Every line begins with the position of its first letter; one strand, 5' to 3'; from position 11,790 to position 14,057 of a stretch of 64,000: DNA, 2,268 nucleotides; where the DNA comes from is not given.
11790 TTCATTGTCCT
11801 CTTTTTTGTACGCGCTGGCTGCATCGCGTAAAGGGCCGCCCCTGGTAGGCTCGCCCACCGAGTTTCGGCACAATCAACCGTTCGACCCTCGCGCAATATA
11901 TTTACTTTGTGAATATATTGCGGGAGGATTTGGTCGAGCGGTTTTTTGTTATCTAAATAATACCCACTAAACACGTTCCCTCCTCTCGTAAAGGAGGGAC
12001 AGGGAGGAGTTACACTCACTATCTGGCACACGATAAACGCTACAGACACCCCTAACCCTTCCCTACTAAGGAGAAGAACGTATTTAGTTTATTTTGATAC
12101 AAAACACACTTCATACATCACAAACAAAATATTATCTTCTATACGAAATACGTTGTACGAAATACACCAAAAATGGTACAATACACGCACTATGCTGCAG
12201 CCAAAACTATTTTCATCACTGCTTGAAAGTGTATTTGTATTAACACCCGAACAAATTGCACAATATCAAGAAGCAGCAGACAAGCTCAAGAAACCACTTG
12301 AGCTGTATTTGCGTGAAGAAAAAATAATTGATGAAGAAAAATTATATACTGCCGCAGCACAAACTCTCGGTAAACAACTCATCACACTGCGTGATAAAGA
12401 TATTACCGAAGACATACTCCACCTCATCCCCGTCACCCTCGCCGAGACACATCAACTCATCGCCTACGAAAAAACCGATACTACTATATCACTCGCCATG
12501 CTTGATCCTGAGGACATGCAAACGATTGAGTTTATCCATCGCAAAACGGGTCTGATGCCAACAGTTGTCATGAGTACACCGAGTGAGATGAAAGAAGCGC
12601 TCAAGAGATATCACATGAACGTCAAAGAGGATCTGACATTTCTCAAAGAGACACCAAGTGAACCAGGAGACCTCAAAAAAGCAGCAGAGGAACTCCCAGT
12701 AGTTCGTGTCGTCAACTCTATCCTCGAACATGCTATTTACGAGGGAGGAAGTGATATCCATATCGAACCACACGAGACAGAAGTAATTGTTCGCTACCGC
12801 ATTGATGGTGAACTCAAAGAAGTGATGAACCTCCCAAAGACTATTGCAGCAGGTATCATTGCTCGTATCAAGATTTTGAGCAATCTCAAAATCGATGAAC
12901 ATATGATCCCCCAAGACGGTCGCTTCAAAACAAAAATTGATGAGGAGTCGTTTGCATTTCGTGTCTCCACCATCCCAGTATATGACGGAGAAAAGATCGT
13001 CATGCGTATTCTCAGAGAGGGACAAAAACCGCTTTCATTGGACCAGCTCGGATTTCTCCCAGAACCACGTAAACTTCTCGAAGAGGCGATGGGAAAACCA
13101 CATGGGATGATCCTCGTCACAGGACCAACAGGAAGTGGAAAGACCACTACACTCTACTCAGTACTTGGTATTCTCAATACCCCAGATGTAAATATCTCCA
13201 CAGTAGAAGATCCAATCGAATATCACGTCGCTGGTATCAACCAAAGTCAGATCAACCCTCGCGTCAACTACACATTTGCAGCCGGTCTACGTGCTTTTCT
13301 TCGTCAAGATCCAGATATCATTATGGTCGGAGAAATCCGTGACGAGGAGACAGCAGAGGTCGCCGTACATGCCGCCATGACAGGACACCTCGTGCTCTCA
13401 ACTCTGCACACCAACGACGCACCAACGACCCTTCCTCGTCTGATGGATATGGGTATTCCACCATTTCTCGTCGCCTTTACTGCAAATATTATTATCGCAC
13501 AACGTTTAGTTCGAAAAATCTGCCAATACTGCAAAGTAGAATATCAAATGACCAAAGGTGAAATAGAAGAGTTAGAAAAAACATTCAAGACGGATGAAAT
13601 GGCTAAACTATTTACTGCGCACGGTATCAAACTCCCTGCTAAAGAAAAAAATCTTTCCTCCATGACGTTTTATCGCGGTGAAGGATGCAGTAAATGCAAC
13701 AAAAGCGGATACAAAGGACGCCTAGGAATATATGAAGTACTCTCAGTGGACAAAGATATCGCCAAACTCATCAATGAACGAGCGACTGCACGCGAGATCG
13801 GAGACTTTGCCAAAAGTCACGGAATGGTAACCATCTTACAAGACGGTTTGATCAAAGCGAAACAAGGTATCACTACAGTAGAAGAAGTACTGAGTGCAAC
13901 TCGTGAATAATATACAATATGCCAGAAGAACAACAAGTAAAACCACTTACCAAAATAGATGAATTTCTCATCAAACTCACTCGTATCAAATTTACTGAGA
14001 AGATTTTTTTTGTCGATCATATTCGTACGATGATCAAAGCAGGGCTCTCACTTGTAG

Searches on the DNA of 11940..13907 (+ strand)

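Call 110: search_rna_families(sources=[L173, L182, L304, L305], threshold=gathering)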
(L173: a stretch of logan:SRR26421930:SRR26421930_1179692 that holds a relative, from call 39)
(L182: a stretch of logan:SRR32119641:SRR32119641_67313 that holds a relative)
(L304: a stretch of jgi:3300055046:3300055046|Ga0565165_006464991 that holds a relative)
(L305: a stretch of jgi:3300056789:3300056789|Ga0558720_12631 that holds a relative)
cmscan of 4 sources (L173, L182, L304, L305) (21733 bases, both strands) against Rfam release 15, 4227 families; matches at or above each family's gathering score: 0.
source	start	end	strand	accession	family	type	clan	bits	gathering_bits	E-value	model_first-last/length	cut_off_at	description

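Call 111: search_rna_families(source=window, start=11940, end=12200, threshold=evalue, max_evalue=1)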
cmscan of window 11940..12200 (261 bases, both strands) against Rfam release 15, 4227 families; matches with E-value up to 1: 1.
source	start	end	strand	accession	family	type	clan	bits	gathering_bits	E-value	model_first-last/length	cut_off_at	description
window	11965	12089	-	RF04173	MIR847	Gene; miRNA;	-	15.6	184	0.65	1-164/164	no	MIR847 microRNA precursor family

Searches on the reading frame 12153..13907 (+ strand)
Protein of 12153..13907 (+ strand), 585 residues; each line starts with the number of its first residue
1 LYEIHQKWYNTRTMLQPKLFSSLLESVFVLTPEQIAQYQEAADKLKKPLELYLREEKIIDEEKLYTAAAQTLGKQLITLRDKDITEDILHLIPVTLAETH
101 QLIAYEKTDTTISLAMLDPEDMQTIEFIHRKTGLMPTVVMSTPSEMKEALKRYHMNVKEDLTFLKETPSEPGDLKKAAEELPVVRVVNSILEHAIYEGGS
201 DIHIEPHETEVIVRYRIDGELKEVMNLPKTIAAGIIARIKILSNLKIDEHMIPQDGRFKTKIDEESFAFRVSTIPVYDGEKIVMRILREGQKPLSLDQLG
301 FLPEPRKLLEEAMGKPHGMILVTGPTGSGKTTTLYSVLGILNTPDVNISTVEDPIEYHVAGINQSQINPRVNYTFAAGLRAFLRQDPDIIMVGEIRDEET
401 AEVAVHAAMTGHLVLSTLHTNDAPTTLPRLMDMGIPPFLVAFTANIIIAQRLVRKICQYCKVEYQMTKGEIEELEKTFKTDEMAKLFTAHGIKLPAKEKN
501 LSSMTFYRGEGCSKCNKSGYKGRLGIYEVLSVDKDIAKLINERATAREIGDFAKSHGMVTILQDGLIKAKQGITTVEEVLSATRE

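Call 29: search_protein_families(library=pfam, proteins=[window:12153-13907:+], max_evalue=0.001)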
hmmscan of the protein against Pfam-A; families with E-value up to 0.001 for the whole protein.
window:12153-13907:+ (585 aa): 3 families
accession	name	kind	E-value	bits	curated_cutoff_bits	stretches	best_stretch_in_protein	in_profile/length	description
PF00437.27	T2SSE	-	1.6e-133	445.4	24.9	1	178-580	3-369/370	Type II/IV secretion system protein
PF05157.20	MshEN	-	1.5e-11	44.5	23.1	1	74-153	3-83/90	MshEN domain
PF13555.12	AAA_29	-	0.00094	19.3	27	0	315-337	20-42/61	P-loop containing region of AAA domain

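Call 37: find_homologous_proteins(query=window:12192-13907:+, max_evalue=1e-80)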
Query window:12192-13907:+ (572 aa): 7998 proteins with E <= 1e-80 among 8000 candidates; the best 120 are listed.
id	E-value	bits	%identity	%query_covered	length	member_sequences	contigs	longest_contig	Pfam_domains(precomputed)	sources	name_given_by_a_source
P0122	0.0e+0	1206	96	100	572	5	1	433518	PF05157.21,PF00437.27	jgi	jgi:type IV pilus assembly protein PilB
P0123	0.0e+0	1134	90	100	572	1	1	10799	PF05157.21,PF00437.27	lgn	-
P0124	4.9e-257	872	68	100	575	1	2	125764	PF05157.21,PF00437.27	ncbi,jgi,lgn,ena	ncbi:MAG: ATPase, T2SS/T4P/T4SS family [Patescibacteria group bacterium]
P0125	9.7e-251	851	67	100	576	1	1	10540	PF05157.21,PF00437.27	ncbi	-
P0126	1.0e-250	851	66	100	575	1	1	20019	PF05157.21,PF00437.27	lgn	-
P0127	3.1e-250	850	66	100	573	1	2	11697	PF05157.21,PF00437.27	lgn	-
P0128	5.3e-249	845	67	97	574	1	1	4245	PF05157.21,PF00437.27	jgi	jgi:type IV pilus assembly protein PilB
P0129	5.4e-249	845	64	100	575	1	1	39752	PF05157.21,PF00437.27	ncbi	-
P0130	6.9e-249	845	66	100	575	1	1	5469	PF05157.21,PF00437.27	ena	-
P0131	7.1e-249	845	66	100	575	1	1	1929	PF05157.21,PF00437.27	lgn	-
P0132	1.2e-248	844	68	97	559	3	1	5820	PF05157.21,PF00437.27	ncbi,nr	ncbi:Flp pilus assembly complex ATPase component TadA, partial [Patescibacteria group bacterium]|nr:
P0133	3.6e-248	843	65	100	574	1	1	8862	PF05157.21,PF00437.27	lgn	-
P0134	7.1e-248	842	65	100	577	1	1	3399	PF05157.21,PF00437.27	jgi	jgi:type IV pilus assembly protein PilB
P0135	1.8e-247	840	66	100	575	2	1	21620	PF05157.21,PF00437.27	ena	-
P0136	4.3e-247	839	65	100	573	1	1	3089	PF05157.21,PF00437.27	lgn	-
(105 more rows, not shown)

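Call 38: find_encoding_contigs(protein=P0122, flank=10000, max_places=4)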
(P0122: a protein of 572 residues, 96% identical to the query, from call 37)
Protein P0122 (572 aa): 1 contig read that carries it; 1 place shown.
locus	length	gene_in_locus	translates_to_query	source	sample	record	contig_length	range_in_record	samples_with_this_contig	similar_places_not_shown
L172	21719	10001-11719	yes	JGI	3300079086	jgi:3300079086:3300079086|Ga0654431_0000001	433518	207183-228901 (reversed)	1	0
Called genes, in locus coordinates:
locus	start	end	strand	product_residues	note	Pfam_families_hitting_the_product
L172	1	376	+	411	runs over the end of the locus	PF12832:MFS_1_like (weak), PF07690:MFS_1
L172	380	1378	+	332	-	PF00152:tRNA-synt_2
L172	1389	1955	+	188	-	PF08207:EFP_N, PF01132:EFP, PF09285:Elong-fact-P_C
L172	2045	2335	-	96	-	PF06961:DUF1294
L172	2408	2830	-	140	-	-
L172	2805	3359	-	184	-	PF03703:bPH_2 (weak)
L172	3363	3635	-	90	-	-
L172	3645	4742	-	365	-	PF05673:DUF815 (faint), PF01078:Mg_chelatase (faint), PF05496:RuvB_N, PF13191:AAA_16 (faint), PF00004:AAA, PF07728:AAA_5 (weak), PF17864:AAA_lid_4, PF05491:WHD_RuvB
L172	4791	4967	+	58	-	-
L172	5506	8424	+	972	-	PF03477:ATP-cone, PF00317:Ribonuc_red_lgN, PF02867:Ribonuc_red_lgC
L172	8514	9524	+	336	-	PF00268:Ribonuc_red_sm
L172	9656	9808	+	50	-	-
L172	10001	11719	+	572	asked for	PF05157:MshEN, PF00437:T2SSE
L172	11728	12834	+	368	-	PF00482:T2SSF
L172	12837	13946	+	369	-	PF11104:PilM_2, PF14450:FtsA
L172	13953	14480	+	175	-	-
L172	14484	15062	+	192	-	-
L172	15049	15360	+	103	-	-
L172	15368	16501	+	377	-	PF01170:UPF0020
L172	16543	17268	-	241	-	PF01988:VIT1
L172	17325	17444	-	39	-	-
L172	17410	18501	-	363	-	PF01926:MMR_HSR1, PF02421:FeoB_N, PF06071:YchF-GTPase_C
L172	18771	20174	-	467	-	PF01839:FG-GAP (faint)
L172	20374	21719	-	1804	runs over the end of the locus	PF08309:LVIVD (weak)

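Call 39: find_encoding_contigs(protein=P0123, flank=10000, max_places=4)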
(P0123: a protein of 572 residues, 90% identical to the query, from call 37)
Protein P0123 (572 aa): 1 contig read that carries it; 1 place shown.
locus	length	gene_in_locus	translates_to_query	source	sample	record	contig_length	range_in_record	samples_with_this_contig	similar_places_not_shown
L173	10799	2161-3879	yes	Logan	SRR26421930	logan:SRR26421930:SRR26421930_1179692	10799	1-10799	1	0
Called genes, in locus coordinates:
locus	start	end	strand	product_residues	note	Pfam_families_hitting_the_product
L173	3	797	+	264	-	?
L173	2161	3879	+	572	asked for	PF05157:MshEN, PF00437:T2SSE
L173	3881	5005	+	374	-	PF00482:T2SSF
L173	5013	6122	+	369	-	PF11104:PilM_2, PF14450:FtsA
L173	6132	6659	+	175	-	-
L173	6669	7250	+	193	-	-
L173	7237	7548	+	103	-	-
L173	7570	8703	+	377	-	PF11599:AviRa (faint), PF01170:UPF0020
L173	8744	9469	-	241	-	PF01988:VIT1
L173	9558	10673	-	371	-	PF01926:MMR_HSR1, PF02421:FeoB_N, PF06071:YchF-GTPase_C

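Call 56: find_encoding_contigs(protein=P0124, flank=10000, max_places=3)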
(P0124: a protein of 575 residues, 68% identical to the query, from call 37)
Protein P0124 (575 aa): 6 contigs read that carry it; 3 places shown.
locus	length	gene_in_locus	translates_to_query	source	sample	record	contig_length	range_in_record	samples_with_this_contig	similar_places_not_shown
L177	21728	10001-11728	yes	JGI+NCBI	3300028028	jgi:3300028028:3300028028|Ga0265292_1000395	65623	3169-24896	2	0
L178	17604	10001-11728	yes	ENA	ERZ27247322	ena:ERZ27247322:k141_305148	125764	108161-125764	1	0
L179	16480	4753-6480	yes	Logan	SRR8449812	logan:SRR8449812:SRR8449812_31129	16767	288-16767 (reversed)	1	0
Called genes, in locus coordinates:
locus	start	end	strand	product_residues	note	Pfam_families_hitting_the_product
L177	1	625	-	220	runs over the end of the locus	PF11539:DUF3228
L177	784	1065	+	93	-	-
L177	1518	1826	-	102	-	-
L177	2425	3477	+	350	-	-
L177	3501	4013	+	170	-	-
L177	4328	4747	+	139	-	-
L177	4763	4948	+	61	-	-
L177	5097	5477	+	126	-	-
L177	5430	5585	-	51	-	-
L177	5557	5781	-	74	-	-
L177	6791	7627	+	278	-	PF01978:TrmB, PF03965:Penicillinase_R (weak)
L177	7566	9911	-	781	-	PF00583:Acetyltransf_1 (weak), PF13673:Acetyltransf_10 (weak), PF13508:Acetyltransf_7 (weak)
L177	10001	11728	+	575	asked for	PF05157:MshEN, PF00437:T2SSE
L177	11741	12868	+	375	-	PF00482:T2SSF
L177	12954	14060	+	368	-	PF11104:PilM_2, PF14450:FtsA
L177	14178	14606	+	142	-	PF05137:PilN (weak)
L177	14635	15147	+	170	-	-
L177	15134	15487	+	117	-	-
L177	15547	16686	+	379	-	PF01555:N6_N4_Mtase, PF01170:UPF0020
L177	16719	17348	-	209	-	PF01988:VIT1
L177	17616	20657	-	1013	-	PF18915:DUF5667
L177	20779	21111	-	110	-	PF22600:MTPAP-like_central (weak), PF01909:NTP_transf_2, PF18765:Polbeta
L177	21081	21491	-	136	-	PF05168:HEPN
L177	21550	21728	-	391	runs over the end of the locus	PF02421:FeoB_N, PF01926:MMR_HSR1, PF06071:YchF-GTPase_C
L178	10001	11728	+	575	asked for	PF05157:MshEN, PF00437:T2SSE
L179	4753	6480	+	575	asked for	PF05157:MshEN, PF00437:T2SSE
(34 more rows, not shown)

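Call 57: find_encoding_contigs(protein=P0126, flank=10000, max_places=3)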
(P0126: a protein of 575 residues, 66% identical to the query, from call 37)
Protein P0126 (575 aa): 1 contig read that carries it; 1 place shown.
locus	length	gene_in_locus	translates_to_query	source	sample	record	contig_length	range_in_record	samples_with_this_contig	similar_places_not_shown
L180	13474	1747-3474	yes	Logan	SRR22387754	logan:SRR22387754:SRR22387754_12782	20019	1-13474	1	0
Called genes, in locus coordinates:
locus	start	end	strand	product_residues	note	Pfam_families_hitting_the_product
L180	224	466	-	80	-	PF01084:Ribosomal_S18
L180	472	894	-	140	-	PF00436:SSB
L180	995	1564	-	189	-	PF01250:Ribosomal_S6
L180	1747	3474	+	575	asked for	PF05157:MshEN, PF00437:T2SSE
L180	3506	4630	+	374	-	PF00482:T2SSF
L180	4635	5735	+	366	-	PF11104:PilM_2, PF14450:FtsA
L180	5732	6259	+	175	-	-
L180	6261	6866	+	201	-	-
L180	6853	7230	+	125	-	-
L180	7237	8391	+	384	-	PF01555:N6_N4_Mtase, PF01170:UPF0020, PF11599:AviRa (faint), PF13847:Methyltransf_31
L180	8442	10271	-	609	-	PF16158:N_BRCA1_IG (faint), PF08486:SpoIID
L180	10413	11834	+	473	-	PF01943:Polysacc_synt, PF13440:Polysacc_synt_3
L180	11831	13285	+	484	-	PF04932:Wzy_C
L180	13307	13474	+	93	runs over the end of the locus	PF01371:Trp_repressor, PF13384:HTH_23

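Call 58: find_encoding_contigs(protein=P0129, flank=10000, max_places=3)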
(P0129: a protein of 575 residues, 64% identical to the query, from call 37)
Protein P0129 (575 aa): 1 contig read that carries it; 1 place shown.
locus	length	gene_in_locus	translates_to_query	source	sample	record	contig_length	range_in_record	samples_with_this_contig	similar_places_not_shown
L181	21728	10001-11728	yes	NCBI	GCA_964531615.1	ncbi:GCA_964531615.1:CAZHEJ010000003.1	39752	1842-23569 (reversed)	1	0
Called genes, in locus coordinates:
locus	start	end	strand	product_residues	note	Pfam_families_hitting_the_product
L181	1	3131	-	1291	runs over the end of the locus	PF04997:RNA_pol_Rpb1_1, PF00623:RNA_pol_Rpb1_2, PF04983:RNA_pol_Rpb1_3, PF05000:RNA_pol_Rpb1_4 (weak), PF04998:RNA_pol_Rpb1_5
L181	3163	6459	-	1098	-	PF04563:RNA_pol_Rpb2_1, PF04561:RNA_pol_Rpb2_2, PF04565:RNA_pol_Rpb2_3, PF10385:RNA_pol_Rpb2_45, PF00562:RNA_pol_Rpb2_6, PF04560:RNA_pol_Rpb2_7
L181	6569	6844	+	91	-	-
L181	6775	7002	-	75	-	PF01084:Ribosomal_S18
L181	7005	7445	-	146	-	PF00436:SSB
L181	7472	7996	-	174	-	PF01250:Ribosomal_S6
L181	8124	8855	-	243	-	-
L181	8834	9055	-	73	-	PF21956:DUF6922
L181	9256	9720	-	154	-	-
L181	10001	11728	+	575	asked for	PF05157:MshEN, PF00437:T2SSE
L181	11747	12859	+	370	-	PF00482:T2SSF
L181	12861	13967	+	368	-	PF11104:PilM_2, PF14450:FtsA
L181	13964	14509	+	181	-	-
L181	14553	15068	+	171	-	-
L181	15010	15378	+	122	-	-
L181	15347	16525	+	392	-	PF13649:Methyltransf_25 (faint), PF01555:N6_N4_Mtase, PF03602:Cons_hypoth95 (faint), PF01170:UPF0020, PF13847:Methyltransf_31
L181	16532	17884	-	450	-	PF08486:SpoIID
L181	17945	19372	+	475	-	PF01943:Polysacc_synt, PF13440:Polysacc_synt_3, PF03023:MurJ (weak), PF01554:MatE (weak)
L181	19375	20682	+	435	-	PF04932:Wzy_C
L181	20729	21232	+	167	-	PF01797:Y1_Tnp (faint)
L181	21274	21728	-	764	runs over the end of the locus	?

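Call 82: search_protein_families(library=phrogs, proteins=[L172:9656-9805:+], max_evalue=0.01)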
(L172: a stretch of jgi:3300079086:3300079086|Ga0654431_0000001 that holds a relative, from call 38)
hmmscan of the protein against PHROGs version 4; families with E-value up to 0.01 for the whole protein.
L172:9656-9805:+ (50 aa): 0 families
